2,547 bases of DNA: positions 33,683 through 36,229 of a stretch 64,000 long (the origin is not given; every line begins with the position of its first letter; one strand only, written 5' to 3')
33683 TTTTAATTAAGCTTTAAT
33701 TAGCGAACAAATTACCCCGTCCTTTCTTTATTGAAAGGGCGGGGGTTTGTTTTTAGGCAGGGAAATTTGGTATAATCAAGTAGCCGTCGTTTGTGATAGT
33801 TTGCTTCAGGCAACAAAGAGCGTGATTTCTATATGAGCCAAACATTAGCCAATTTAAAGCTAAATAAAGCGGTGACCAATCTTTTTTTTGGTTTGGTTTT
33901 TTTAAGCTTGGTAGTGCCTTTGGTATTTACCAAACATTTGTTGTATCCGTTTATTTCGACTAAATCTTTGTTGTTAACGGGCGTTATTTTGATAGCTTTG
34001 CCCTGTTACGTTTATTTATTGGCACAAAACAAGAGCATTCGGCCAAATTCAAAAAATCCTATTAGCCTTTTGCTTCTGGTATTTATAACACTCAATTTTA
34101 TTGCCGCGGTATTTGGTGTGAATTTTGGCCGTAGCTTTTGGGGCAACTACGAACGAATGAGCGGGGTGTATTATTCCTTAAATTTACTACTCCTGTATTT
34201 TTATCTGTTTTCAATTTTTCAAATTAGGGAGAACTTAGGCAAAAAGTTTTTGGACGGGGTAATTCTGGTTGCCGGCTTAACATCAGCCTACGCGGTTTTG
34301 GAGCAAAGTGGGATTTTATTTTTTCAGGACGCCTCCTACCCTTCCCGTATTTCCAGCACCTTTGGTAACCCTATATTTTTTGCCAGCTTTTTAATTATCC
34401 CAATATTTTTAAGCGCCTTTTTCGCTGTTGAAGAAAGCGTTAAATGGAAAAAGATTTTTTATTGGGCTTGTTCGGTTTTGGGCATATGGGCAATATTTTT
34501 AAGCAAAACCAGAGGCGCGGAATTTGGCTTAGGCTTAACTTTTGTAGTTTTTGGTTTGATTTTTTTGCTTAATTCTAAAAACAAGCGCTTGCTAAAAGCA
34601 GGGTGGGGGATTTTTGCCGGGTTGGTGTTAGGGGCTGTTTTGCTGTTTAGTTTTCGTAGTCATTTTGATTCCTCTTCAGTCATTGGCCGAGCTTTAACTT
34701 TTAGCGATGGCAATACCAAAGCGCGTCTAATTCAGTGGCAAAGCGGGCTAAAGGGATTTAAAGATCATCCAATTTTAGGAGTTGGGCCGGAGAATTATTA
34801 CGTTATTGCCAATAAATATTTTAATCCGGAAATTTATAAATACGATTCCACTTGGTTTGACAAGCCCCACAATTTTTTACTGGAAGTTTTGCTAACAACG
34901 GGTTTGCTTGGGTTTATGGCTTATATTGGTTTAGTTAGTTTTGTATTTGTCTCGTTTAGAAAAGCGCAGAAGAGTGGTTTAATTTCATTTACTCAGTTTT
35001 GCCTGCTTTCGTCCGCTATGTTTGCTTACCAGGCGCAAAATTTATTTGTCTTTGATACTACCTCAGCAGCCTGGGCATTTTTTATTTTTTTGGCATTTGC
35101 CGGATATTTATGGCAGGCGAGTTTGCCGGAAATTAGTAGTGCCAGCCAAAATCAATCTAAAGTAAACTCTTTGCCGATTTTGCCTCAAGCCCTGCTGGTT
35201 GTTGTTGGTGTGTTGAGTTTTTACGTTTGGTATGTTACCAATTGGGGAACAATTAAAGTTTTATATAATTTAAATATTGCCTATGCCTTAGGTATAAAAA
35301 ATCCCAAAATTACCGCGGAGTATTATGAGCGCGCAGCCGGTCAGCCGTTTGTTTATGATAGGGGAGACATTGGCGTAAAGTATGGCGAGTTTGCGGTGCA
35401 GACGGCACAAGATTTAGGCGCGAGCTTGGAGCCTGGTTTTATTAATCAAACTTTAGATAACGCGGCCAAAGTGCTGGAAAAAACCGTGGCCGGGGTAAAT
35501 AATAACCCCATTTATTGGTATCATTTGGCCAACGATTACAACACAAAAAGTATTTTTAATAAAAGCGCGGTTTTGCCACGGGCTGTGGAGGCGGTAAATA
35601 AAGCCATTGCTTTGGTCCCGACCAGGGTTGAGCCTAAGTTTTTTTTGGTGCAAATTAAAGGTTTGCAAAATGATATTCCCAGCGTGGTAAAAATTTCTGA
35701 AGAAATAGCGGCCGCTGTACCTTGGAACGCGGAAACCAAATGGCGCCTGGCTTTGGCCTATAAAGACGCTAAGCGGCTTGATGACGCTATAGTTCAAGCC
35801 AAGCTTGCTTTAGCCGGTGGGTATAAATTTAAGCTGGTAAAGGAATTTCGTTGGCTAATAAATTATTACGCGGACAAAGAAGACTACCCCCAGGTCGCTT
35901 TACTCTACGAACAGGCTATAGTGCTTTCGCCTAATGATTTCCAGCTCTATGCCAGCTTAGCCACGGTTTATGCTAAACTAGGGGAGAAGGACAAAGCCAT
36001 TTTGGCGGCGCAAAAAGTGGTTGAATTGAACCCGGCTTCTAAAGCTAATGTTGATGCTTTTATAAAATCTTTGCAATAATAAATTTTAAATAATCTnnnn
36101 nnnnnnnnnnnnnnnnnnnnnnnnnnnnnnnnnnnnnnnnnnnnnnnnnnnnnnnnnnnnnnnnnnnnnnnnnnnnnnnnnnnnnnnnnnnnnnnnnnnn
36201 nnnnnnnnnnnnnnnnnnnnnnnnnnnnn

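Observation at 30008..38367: Giant S/T-rich surface protein followed by two tandem O-antigen-ligase(Wzy_C)+TPR paralogs: candidate protein O-glycosylation module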

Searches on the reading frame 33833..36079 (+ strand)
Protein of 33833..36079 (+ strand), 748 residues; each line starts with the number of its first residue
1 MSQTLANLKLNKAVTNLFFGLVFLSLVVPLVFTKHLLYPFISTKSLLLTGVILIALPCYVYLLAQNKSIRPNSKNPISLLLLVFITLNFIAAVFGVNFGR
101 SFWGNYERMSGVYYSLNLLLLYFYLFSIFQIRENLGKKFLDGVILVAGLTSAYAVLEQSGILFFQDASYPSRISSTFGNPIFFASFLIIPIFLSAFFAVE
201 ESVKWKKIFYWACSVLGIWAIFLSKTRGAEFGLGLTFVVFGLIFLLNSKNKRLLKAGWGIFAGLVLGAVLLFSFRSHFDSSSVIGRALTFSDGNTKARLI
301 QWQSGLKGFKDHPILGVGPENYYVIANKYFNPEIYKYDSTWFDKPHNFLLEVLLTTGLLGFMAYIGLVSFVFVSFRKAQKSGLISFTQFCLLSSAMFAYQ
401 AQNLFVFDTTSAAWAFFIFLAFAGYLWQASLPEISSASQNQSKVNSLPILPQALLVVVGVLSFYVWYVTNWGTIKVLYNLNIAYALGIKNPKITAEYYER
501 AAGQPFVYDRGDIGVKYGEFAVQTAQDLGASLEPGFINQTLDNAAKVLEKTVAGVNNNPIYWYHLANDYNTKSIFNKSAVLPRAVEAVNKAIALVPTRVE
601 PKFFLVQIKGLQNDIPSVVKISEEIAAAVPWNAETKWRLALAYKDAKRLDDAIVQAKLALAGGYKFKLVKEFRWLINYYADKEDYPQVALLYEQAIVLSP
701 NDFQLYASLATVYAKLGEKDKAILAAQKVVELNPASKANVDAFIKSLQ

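Call 6: search_protein_families(library=pfam, proteins=[window:33833-36079:+], max_evalue=0.01)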
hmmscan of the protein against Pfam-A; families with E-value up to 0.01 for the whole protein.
window:33833-36079:+ (748 aa): 11 families
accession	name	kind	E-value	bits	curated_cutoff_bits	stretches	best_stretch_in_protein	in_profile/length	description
PF04932.20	Wzy_C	-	1.1e-23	84.1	31.7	1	213-365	2-149/149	O-Antigen ligase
PF13428.12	TPR_14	-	1.4e-06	28.8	23.5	0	704-736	2-34/44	Tetratricopeptide repeat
PF07719.23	TPR_2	-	8.5e-06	26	27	1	705-735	3-33/34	Tetratricopeptide repeat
PF13181.12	TPR_8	-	1.9e-05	24.9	25.7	1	704-735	2-33/34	Tetratricopeptide repeat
PF13431.12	TPR_17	-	2.1e-05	24.9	24.4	1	691-723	1-33/34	Tetratricopeptide repeat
PF14559.12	TPR_19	-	4e-05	24.3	25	0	681-740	3-61/68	Tetratricopeptide repeat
PF00515.34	TPR_1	-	0.00011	22.2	27.8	1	705-734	3-32/34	Tetratricopeptide repeat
PF13414.12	TPR_11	-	0.002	18.2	26.8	1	679-717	4-42/42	TPR repeat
PF11833.13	CPP1-like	-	0.0032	17.6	28.4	1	214-270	103-157/196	Protein CHAPERONE-LIKE PROTEIN OF POR1-like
PF13432.12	TPR_16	-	0.0051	17.7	32.7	0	677-735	5-63/65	Tetratricopeptide repeat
PF13174.12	TPR_6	-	0.0092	17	26.3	0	709-736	6-33/33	Tetratricopeptide repeat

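Call 31: search_protein_families(library=ncbifam, proteins=[window:33833-36079:+], max_evalue=0.01)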
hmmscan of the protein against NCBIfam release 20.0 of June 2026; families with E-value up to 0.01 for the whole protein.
window:33833-36079:+ (748 aa): 6 families
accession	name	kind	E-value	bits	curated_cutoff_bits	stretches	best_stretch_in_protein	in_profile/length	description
TIGR00947.1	2A73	equivalog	2.2e-11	43.4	366.4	1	30-372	25-362/425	IctB family putative bicarbonate transporter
NF040959.1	MamA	equivalog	1.7e-09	37.4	200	2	678-736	114-172/204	magnetosome protein MamA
TIGR02917.1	PEP_TPR_lipo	equivalog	1.5e-05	23.1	312.2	1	539-737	445-635/899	XrtA/PEP-CTERM system TPR-repeat protein PrsT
NF033758.1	gliding_GltE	equivalog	0.00013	21.1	225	1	589-733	110-252/411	adventurous gliding motility TPR repeat lipoprotein GltE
NF007692.0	PRK10370.1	equivalog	0.00066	19.3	306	1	675-713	87-125/206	heme lyase NrfEFG subunit NrfG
NF047558.1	TPR_END_plus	domain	0.0022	17.9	32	1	708-738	4-34/56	TPR end-of-group domain-containing protein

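Call 88: list_cluster_members(proteins=[P0001, P0121, window:33833-36076:+])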
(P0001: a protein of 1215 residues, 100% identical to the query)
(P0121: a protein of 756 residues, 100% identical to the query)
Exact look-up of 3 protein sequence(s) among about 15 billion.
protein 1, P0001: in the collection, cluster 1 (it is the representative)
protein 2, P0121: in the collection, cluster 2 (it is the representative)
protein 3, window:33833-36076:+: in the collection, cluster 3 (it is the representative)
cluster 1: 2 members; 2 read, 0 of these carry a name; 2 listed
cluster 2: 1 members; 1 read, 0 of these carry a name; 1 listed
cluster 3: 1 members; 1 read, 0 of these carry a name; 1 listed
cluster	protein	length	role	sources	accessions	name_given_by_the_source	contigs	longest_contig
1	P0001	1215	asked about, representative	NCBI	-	-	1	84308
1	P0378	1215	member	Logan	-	-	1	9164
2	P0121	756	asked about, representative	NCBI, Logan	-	-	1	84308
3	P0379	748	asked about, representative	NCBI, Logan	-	-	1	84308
